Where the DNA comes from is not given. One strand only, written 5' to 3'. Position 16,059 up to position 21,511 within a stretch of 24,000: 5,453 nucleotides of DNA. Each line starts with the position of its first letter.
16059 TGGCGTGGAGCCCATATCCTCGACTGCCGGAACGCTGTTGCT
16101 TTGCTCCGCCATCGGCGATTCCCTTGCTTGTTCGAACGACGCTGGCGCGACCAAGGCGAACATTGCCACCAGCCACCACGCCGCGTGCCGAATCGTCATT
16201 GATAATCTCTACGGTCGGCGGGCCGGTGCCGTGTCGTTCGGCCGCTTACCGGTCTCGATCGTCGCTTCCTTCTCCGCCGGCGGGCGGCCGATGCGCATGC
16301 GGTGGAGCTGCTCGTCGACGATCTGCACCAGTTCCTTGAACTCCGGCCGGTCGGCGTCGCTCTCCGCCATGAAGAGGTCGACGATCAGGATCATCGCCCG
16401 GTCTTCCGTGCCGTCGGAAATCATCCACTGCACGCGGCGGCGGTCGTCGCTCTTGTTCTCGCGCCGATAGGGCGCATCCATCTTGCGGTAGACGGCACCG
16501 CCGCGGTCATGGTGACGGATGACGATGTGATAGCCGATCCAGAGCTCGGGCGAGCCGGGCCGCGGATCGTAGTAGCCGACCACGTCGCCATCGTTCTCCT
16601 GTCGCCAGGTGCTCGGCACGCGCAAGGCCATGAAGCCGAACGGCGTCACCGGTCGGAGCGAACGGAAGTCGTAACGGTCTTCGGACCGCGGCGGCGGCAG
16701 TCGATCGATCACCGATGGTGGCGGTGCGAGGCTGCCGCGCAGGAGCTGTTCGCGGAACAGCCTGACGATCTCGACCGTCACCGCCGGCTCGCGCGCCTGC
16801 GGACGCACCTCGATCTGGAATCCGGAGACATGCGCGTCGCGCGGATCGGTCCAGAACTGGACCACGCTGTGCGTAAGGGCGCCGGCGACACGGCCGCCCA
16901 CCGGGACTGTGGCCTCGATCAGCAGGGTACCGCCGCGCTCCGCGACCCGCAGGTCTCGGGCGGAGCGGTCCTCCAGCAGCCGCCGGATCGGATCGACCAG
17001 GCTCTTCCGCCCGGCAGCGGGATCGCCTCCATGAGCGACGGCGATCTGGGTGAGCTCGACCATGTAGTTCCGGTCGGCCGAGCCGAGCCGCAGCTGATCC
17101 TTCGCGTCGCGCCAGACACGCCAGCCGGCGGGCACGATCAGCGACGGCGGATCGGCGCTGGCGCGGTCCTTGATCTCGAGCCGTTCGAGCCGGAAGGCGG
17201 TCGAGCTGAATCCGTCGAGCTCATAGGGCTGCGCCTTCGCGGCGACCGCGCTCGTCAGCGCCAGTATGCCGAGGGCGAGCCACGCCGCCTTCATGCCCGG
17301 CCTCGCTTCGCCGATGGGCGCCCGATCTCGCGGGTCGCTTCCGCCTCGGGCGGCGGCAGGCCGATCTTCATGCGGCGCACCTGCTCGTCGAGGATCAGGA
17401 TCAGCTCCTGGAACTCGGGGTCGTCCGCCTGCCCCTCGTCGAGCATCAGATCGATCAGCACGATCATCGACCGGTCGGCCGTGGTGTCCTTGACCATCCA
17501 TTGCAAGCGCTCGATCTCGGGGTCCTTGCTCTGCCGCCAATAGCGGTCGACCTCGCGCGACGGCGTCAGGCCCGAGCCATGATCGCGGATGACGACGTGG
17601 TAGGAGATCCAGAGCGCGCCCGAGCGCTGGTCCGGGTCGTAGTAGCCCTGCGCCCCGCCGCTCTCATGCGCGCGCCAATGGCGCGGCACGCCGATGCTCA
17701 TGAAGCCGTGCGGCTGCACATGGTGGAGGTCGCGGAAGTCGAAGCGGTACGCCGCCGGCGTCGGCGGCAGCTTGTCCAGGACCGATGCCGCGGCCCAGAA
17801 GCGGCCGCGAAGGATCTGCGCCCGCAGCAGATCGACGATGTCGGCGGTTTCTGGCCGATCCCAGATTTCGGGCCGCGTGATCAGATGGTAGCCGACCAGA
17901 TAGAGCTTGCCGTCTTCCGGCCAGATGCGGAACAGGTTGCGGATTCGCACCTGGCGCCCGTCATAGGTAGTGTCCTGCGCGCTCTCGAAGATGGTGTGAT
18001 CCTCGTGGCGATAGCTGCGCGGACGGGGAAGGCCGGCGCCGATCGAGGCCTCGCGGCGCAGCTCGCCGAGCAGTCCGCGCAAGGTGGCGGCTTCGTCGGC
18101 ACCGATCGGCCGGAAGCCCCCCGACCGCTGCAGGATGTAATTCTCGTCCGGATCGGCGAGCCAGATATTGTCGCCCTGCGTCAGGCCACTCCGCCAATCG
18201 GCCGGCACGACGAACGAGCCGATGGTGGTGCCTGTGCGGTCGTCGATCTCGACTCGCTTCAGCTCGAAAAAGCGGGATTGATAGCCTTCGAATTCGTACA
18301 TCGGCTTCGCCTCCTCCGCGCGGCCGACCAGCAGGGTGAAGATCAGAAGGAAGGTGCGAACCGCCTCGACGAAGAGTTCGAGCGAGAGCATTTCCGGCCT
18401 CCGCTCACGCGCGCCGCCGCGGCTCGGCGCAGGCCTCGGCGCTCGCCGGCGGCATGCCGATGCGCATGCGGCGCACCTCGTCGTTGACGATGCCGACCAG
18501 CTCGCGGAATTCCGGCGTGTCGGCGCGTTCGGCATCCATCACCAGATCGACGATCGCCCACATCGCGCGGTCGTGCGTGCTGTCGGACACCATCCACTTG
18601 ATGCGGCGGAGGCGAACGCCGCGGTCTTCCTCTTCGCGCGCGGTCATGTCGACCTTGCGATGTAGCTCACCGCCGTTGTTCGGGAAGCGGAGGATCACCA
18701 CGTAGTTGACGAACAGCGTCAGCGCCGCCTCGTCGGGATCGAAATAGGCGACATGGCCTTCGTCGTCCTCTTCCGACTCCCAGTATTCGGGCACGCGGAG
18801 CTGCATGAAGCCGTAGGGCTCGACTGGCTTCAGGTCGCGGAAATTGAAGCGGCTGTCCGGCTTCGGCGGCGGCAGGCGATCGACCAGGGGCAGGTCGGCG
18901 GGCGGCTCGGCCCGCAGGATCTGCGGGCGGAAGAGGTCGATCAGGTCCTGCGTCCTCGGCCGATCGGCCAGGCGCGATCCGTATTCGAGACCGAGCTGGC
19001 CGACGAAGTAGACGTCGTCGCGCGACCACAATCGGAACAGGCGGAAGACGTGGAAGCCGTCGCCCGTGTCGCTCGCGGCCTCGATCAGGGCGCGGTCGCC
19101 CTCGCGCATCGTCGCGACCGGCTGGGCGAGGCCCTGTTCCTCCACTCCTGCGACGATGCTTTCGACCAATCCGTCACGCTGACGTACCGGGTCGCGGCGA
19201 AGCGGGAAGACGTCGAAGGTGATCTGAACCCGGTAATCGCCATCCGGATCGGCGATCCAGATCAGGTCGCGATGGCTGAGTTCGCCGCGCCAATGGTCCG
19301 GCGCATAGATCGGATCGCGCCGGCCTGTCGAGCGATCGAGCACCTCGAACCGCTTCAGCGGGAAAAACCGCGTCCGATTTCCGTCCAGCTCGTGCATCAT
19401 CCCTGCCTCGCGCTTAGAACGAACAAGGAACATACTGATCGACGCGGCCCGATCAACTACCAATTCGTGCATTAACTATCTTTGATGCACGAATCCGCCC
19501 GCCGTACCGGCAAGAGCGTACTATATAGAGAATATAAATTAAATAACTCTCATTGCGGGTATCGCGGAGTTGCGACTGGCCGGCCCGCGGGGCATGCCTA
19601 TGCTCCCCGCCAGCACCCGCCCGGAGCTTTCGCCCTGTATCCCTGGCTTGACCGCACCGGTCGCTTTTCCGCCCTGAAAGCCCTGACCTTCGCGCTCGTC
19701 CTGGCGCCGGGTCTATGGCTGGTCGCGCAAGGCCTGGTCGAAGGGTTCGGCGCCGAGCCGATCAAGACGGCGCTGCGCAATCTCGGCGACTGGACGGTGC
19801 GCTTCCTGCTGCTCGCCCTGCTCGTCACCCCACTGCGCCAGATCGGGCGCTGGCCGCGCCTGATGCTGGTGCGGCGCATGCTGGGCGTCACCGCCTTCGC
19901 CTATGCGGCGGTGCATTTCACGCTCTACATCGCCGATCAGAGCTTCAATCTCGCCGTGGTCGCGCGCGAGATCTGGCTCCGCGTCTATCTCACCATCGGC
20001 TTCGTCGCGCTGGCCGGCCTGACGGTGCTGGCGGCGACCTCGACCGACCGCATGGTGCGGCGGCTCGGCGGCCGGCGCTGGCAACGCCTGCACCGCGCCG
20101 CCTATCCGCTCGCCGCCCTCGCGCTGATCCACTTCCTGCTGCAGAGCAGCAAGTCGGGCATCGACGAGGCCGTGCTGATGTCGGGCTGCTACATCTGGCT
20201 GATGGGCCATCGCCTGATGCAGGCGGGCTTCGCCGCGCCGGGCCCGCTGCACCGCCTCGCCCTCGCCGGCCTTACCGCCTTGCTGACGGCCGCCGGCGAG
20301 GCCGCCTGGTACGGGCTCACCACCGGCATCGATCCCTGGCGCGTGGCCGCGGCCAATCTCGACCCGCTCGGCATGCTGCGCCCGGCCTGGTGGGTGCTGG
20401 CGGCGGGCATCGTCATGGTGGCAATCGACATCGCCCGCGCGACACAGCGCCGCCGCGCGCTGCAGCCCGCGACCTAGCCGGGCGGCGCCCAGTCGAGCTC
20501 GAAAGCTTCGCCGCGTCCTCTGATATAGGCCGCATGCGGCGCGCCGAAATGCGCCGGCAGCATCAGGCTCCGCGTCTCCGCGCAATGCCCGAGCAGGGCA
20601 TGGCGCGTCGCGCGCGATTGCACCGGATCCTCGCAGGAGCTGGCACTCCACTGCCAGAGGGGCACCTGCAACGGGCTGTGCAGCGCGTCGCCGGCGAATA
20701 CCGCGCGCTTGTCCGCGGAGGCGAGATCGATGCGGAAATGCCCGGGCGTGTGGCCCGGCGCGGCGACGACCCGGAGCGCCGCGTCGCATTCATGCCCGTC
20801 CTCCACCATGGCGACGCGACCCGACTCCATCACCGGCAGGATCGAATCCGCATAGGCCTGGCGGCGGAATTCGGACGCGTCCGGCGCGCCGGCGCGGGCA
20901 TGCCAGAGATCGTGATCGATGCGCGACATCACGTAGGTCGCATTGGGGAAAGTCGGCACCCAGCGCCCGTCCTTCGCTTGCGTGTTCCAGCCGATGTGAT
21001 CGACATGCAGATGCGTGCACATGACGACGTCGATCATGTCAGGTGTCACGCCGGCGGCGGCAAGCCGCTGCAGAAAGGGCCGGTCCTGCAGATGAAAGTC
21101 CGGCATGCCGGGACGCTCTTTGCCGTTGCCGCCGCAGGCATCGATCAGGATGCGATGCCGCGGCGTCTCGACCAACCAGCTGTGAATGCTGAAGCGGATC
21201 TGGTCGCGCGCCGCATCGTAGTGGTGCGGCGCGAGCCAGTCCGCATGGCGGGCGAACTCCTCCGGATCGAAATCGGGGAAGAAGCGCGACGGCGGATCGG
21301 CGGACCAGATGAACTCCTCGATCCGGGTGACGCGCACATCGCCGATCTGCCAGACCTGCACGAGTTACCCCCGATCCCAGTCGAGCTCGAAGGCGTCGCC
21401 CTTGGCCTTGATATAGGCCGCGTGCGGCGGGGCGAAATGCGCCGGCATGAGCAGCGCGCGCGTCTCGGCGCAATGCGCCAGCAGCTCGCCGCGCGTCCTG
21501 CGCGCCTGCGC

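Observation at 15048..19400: Four tandem paralogs of an unassignable protein family packed into one minus-strand operon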

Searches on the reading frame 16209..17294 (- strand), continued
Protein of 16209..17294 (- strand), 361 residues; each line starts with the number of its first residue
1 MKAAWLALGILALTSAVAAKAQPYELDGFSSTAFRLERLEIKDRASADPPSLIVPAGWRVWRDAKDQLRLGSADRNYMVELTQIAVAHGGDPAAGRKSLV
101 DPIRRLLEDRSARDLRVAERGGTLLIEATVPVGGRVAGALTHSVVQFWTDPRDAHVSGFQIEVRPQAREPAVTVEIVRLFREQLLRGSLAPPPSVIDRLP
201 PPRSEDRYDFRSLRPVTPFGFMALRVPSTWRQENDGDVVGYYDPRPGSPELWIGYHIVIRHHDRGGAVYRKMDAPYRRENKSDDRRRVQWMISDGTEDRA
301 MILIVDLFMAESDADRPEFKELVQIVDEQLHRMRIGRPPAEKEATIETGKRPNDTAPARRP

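Call 75: search_protein_families(library=phrogs, proteins=[window:16209-17294:-, P0010, P0018, P0025, P0036], max_evalue=1)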
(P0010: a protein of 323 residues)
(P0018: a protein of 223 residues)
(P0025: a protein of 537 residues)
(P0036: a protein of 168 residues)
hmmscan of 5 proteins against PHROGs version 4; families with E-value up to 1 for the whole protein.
window:16209-17294:- (361 aa): 0 families

P0010 (323 aa): 0 families

P0018 (223 aa): 1 family
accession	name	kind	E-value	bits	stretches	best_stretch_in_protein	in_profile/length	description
phrog_28415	-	unknown function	0.14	13.2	1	65-97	4-37/87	-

P0025 (537 aa): 0 families

P0036 (168 aa): 0 families

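Call 76: search_dna_similar(query=window:16209-17294:-, collection=plasmids, mode=protein, max_evalue=0.001, max_rows=10)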
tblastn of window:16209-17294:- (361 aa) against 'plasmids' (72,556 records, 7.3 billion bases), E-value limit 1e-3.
No match.

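Call 77: search_dna_similar(query=window:16209-17294:-, collection=phages, mode=protein, max_evalue=0.001, max_rows=10)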
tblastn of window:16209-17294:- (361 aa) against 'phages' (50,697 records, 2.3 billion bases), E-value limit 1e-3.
No match.
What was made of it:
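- None were found on plasmids or phages (calls 76, 77).
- Tried and rejected: tblastn against plasmids and phages found no match (calls 76, 77).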

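Call 81: find_related_loci(query=A9, collection=genome_contigs, flank=8000)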
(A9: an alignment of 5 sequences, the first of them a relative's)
Query A9 (359 aa) in genome_contigs; peptide patterns used: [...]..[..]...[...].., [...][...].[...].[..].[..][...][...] (x = any residue, [..] = any of these).
20 stretches matched a pattern; 2 encode a relative of the query (tblastn E <= 1e-3); 2 distinct loci.
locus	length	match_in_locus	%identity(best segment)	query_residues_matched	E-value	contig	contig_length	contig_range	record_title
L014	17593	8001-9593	60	1-352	1e-67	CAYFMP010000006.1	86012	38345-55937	MAG TPA_asm: uncultured Thalassospiraceae bacterium isolate ERP019367_co2_114 genome assembly, contig: NODE_290_length_8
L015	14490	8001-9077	36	1-353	7e-64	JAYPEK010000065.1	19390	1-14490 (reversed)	MAG: Rhodospirillaceae bacterium isolate 139580_S181_maxbin_bins.tsv.117 NODE_2748_length_19390_cov_12.552987, whole gen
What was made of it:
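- Tried and rejected: The second scan, with a remote subfamily, found two MAGs, one Thalassospiraceae and one Rhodospirillaceae (call 81).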

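Call 84: search_protein_families(library=pfam, proteins=[L015:4195-4842:+, L015:4867-6039:-, L015:6067-6501:-, L015:6401-7828:-, L015:9097-9948:-, L015:9962-11185:-, L015:11228-13876:-], max_evalue=0.0001)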
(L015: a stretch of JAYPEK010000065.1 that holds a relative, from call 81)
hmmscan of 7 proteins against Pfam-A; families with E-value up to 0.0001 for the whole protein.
L015:4195-4842:+ (215 aa): 3 families
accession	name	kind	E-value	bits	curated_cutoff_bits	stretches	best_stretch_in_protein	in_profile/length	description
PF03264.19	Cytochrom_NNT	-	1.2e-75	253.5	24.1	1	26-195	5-173/174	NapC/NirT cytochrome c family, N-terminal region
PF14537.11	Cytochrom_c3_2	-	5e-06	27.3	25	0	140-188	19-66/79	Cytochrome c3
PF14522.11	Cytochrome_C7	-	2.9e-05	24.3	24.8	0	171-192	4-25/67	Cytochrome c7 and related cytochrome c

L015:4867-6039:- (390 aa): 1 family
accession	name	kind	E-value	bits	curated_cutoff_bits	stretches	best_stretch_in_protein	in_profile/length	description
PF05762.20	VWA_CoxE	-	7.1e-09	35.8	26.4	1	183-270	7-98/222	VWA domain containing CoxE-like protein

L015:6067-6501:- (144 aa): 0 families

L015:6401-7828:- (475 aa): 3 families
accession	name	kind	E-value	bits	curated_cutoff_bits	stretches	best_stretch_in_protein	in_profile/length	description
PF00924.24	MS_channel_2nd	-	4.8e-18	65.5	20.2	1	260-325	2-67/68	Mechanosensitive ion channel, beta-domain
PF21082.3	MS_channel_3rd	-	1.2e-10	42.1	21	1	334-417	2-88/88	Mechanosensitive ion channel MscS, C-terminal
PF21088.3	MS_channel_1st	-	5.4e-07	29.9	23.1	1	217-258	1-42/42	Mechanosensitive ion channel, transmembrane helices 2/3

L015:9097-9948:- (283 aa): 6 families
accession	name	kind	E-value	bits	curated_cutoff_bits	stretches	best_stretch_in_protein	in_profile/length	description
PF07728.20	AAA_5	-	2e-12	47.7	22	1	30-173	1-138/139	AAA domain (dynein-related subfamily)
PF00004.35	AAA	-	9.9e-12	45.9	21.2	1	31-178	1-126/131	ATPase family associated with various cellular activities (AAA)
PF07724.20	AAA_2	-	3.8e-07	30.7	27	1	32-184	7-137/166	AAA domain (Cdc48 subfamily)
PF13401.12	AAA_22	-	1.5e-06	29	27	1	29-131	6-105/130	AAA domain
PF00158.32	Sigma54_activat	-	4e-06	27.1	20.2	0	15-49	9-43/168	Sigma-54 interaction domain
PF13191.12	AAA_16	-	1.7e-05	25.8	32.6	1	29-125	25-147/167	AAA ATPase domain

L015:9962-11185:- (407 aa): 1 family
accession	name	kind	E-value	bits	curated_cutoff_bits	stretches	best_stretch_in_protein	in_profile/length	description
PF07690.21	MFS_1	-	5.1e-25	88.6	33.4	2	40-352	19-347/347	Major Facilitator Superfamily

L015:11228-13876:- (882 aa): 3 families
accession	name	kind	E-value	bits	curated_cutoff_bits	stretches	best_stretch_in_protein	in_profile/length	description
PF01411.24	tRNA-synt_2c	-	7.8e-213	708.4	30.3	1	6-555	1-551/552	tRNA synthetases class II (A)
PF07973.19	tRNA_SAD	-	2.1e-18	66.4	24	1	653-703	1-44/44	Threonyl and Alanyl tRNA synthetase second additional domain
PF02272.25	DHHA1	-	1.3e-15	58.1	25.9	1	785-879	11-101/102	DHHA1 domain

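Call 94: find_related_loci(query=A5, collection=metagenome_contigs, flank=10000)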
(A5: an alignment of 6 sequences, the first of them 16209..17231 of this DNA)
Query A5 (340 aa) in metagenome_contigs; peptide patterns used: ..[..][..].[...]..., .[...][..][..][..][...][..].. (x = any residue, [..] = any of these).
323 stretches matched a pattern; 1 encode a relative of the query (tblastn E <= 1e-3); 1 distinct loci.
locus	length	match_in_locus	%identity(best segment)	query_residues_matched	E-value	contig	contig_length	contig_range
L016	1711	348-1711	36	1-330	1e-64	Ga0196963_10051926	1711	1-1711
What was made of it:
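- One locus was found in 241 million metagenome records (call 94).
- Tried and rejected: The metagenome scan found one short contig (call 94).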

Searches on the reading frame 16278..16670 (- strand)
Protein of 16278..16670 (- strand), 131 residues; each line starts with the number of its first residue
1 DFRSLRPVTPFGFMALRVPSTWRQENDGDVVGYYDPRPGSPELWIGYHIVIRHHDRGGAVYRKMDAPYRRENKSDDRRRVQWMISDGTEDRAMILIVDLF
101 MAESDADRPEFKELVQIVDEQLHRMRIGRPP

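Call 46: search_solved_structures(query=A6, max_evalue=10, show_alignments=2)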
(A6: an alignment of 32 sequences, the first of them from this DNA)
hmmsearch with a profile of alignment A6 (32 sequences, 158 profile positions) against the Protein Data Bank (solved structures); distinct sequences matched with E-value up to 10: 1.
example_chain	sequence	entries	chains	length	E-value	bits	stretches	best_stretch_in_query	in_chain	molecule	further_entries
3hlz_A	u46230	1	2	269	0.075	16.3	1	14-48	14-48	uncharacterized protein BT_1490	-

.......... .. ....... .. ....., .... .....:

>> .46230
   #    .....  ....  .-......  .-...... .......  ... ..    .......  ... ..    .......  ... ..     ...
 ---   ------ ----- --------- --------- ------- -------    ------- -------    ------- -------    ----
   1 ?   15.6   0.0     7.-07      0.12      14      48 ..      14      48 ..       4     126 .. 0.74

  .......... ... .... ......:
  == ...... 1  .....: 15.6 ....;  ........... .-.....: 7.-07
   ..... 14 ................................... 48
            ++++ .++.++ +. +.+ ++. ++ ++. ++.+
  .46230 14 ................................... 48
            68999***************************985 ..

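Call 47: find_homologous_proteins(query=A6, max_evalue=0.001)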
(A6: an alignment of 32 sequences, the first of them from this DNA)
Query A6 (32 sequences) (131 aa, profile of the alignment): 1 proteins with E <= 0.001 among 1585 candidates.
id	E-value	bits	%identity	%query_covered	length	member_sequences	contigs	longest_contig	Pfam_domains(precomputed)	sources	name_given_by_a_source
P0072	3.4e-4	39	41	13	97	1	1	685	-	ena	-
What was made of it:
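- Tried and rejected: The word-indexed homolog search with the 32-domain alignment returned a single fragment, so that search was wasted (call 47).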

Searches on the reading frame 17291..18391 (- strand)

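Call 5: search_protein_families(library=pfam, proteins=[window:17291-18391:-], max_evalue=1)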
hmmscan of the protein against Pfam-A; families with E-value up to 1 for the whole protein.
window:17291-18391:- (366 aa): 1 family
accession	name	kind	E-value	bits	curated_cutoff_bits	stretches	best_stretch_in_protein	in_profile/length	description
PF12712.13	DUF3805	-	0.29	11.6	22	1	224-264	3-44/152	Domain of unknown function (DUF3805)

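Call 6: search_protein_families(library=ncbifam, proteins=[window:17291-18391:-], max_evalue=1)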
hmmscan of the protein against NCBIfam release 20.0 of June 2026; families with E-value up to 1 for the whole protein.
window:17291-18391:- (366 aa): 0 families

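Call 74: search_protein_families(library=padloc, proteins=[window:17291-18391:-], max_evalue=1)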
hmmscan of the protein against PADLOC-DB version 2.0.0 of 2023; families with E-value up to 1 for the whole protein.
window:17291-18391:- (366 aa): 0 families

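Call 75: search_protein_families(library=phrogs, proteins=[window:17291-18391:-], max_evalue=1)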
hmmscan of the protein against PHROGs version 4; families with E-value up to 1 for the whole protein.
window:17291-18391:- (366 aa): 0 families

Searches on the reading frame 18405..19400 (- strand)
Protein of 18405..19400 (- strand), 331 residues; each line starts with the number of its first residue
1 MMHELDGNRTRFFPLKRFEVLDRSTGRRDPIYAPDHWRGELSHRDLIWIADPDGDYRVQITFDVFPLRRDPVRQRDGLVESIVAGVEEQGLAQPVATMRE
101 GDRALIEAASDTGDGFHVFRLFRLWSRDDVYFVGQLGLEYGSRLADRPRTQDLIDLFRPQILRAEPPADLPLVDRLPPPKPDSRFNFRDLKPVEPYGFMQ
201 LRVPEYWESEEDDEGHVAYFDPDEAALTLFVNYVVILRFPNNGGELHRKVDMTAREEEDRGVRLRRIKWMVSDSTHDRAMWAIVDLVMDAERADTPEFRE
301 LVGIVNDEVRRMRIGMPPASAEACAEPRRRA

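Call 5: search_protein_families(library=pfam, proteins=[window:18405-19400:-], max_evalue=1)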
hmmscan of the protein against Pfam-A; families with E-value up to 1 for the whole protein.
window:18405-19400:- (331 aa): 0 families

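Call 6: search_protein_families(library=ncbifam, proteins=[window:18405-19400:-], max_evalue=1)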
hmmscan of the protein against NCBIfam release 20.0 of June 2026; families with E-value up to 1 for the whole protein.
window:18405-19400:- (331 aa): 0 families

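Call 15: search_solved_structures(query=A1, max_evalue=10)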
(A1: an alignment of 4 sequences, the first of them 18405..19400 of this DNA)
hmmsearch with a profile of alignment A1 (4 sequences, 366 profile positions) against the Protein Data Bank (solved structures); distinct sequences matched with E-value up to 10: 3.
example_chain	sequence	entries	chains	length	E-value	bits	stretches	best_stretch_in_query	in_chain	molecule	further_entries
2yh6_A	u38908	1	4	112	0.45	12.5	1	137-183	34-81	LIPOPROTEIN 34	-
1sw1_A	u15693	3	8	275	0.57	12.2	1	161-222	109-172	osmoprotection protein (proX)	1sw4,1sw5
1sw2_A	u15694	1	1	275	0.57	12.2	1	161-222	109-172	osmoprotection protein (proX)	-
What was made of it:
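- Tried and rejected: PDB sequence and profile searches gave only a marginal BT_1490 hit (calls 15, 46).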

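Call 74: search_protein_families(library=padloc, proteins=[window:18405-19400:-], max_evalue=1)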
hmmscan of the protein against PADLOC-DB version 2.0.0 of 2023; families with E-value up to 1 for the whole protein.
window:18405-19400:- (331 aa): 0 families

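Call 75: search_protein_families(library=phrogs, proteins=[window:18405-19400:-], max_evalue=1)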
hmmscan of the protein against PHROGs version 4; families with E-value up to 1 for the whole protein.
window:18405-19400:- (331 aa): 1 family
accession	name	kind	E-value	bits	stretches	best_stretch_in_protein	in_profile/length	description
phrog_20312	-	head and packaging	0.096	14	1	227-305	43-113/127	virion structural protein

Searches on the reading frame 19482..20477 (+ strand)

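Call 12: search_protein_families(library=pfam, proteins=[window:19482-20477:+], max_evalue=0.001)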
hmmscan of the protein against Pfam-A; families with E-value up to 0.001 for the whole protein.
window:19482-20477:+ (331 aa): 1 family
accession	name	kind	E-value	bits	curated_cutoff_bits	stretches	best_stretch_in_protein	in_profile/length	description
PF01794.25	Ferric_reduct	-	2.8e-13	50.4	28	1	102-214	2-120/121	Ferric reductase like transmembrane component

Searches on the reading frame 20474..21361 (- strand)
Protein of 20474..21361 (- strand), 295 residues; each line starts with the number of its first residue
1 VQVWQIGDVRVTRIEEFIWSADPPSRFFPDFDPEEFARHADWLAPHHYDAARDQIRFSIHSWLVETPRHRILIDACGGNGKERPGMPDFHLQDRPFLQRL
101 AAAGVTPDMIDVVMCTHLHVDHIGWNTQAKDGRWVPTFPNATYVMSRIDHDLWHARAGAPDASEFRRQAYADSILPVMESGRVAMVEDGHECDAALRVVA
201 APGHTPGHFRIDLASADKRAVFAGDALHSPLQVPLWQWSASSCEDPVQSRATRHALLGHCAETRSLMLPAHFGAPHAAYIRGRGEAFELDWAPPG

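Call 12: search_protein_families(library=pfam, proteins=[window:20474-21361:-], max_evalue=0.001)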
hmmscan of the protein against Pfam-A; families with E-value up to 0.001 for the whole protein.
window:20474-21361:- (295 aa): 2 families
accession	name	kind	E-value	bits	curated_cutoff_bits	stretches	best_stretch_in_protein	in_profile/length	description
PF00753.33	Lactamase_B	-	3.6e-19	69.9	22.7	1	57-237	4-161/196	Metallo-beta-lactamase superfamily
PF12706.13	Lactamase_B_2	-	2.8e-05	24.2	27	1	69-130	1-52/200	Beta-lactamase superfamily domain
